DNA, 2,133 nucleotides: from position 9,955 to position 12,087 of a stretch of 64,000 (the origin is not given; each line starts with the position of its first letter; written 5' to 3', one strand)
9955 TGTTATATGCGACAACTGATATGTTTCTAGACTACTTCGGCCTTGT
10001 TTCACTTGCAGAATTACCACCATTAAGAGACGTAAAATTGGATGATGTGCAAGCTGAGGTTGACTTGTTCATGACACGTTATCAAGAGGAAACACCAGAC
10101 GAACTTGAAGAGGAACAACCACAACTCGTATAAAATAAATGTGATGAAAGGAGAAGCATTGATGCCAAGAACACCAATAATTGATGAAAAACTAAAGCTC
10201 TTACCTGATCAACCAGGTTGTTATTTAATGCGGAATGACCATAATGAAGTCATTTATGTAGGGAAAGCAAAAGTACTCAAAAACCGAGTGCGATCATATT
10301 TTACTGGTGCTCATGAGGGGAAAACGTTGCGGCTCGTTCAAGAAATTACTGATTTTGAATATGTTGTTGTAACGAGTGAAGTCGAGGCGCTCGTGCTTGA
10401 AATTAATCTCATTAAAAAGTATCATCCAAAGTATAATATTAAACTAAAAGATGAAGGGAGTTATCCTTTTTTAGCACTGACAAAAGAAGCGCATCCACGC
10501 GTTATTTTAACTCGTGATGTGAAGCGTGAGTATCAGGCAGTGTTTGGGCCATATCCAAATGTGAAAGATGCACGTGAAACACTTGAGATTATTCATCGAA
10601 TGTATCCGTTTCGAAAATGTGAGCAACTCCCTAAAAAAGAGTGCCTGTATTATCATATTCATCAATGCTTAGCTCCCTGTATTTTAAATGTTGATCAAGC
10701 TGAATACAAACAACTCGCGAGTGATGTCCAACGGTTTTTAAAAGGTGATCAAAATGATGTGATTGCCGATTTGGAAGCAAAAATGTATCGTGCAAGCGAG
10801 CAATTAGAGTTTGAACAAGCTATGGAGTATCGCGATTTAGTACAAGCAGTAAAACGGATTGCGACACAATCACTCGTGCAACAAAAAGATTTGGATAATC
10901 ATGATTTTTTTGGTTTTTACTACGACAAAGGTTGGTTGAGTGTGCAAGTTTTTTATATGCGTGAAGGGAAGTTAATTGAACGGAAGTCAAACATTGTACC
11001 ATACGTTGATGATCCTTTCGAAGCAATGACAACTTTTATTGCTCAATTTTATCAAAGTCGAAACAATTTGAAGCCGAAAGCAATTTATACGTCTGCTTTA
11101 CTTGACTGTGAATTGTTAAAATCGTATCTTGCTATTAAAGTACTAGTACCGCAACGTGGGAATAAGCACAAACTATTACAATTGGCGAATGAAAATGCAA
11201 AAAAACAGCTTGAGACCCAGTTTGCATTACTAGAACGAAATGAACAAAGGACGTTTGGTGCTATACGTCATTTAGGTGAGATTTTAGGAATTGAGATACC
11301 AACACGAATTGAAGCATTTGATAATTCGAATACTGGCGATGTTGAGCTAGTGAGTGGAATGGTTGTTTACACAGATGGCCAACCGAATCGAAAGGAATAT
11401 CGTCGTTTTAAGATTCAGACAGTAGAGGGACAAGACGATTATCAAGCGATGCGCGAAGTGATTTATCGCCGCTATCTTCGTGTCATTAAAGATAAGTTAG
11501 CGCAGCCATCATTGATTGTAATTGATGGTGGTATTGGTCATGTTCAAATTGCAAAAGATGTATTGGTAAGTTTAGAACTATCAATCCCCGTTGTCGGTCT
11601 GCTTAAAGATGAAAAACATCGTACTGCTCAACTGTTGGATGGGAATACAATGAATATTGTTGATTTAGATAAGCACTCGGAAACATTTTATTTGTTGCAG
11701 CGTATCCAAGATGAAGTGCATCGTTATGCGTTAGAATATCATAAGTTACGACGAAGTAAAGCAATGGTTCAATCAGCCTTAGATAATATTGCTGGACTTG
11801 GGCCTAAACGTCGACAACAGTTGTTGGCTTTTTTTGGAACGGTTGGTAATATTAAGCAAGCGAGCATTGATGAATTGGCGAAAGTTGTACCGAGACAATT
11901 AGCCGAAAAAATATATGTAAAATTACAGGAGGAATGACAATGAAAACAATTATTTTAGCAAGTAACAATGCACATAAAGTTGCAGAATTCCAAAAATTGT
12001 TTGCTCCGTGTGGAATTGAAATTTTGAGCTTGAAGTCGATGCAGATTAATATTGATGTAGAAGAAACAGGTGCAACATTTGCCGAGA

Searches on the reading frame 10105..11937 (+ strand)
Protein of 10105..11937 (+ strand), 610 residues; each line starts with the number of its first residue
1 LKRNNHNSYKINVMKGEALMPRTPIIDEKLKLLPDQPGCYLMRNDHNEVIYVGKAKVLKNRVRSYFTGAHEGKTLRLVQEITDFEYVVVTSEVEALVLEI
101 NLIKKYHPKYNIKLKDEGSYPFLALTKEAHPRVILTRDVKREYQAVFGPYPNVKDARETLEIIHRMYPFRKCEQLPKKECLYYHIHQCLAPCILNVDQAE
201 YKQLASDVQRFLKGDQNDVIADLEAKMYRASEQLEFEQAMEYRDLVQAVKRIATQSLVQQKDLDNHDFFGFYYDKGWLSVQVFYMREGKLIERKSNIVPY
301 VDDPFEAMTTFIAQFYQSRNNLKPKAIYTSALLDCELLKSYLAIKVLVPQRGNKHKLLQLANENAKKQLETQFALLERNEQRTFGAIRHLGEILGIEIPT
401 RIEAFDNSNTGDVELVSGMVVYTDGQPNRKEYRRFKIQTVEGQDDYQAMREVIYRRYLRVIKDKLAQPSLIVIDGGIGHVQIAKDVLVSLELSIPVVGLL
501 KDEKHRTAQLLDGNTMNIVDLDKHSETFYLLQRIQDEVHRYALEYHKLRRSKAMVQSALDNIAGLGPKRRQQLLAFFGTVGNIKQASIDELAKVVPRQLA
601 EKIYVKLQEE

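Call 9: search_protein_families(library=ncbifam, proteins=[window:10105-11937:+])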
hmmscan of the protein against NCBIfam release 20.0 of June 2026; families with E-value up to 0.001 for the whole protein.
window:10105-11937:+ (610 aa): 16 families
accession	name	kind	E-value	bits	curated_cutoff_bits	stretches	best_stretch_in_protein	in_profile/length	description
TIGR00194.1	uvrC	equivalog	3.1e-179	597.4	285.45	1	28-590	3-574/574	excinuclease ABC subunit UvrC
NF011263.0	PRK14669.1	equivalog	5.5e-128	428.2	1108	1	27-608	4-603/624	excinuclease ABC subunit C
NF001824.0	PRK00558.1-5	equivalog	1.6e-124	416.7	451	1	33-609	14-646/652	excinuclease ABC subunit UvrC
NF011261.0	PRK14667.1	equivalog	2.5e-104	349.9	818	1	27-604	7-562/567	excinuclease ABC subunit C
NF011262.0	PRK14668.1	equivalog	3.3e-100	336.1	544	1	27-595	7-565/577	excinuclease ABC subunit C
NF011264.0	PRK14670.1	equivalog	2.7e-95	319.9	1021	1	28-602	10-584/602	excinuclease ABC subunit C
NF011266.0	PRK14672.1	equivalog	3.1e-92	310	1504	2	34-326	19-312/691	excinuclease ABC subunit C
NF011260.0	PRK14666.1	equivalog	1.5e-90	304.9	649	2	30-326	6-311/698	excinuclease ABC subunit C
NF005906.0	PRK07883.1-4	equivalog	9.7e-64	215.7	495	1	25-342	204-526/563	DEDD exonuclease domain-containing protein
NF005907.0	PRK07883.1-5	equivalog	1.4e-47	162.3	454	1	33-254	227-456/584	DEDD exonuclease domain-containing protein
NF005905.0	PRK07883.1-3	equivalog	1e-37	130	508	1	32-254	222-448/581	DEDD exonuclease domain-containing protein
NF005904.0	PRK07883.1-2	equivalog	4.8e-33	114.3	969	1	32-254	228-457/584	DEDD exonuclease domain-containing protein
NF005903.0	PRK07883.1-1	equivalog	1.1e-25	90.2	1038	1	32-247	244-462/642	DEDD exonuclease domain-containing protein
NF007833.0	PRK10545.1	equivalog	3.3e-14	52.7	367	1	28-164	26-160/289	excinuclease Cho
TIGR00631.1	uvrb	equivalog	0.00046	18.5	750.1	1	203-250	611-658/658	excinuclease ABC subunit UvrB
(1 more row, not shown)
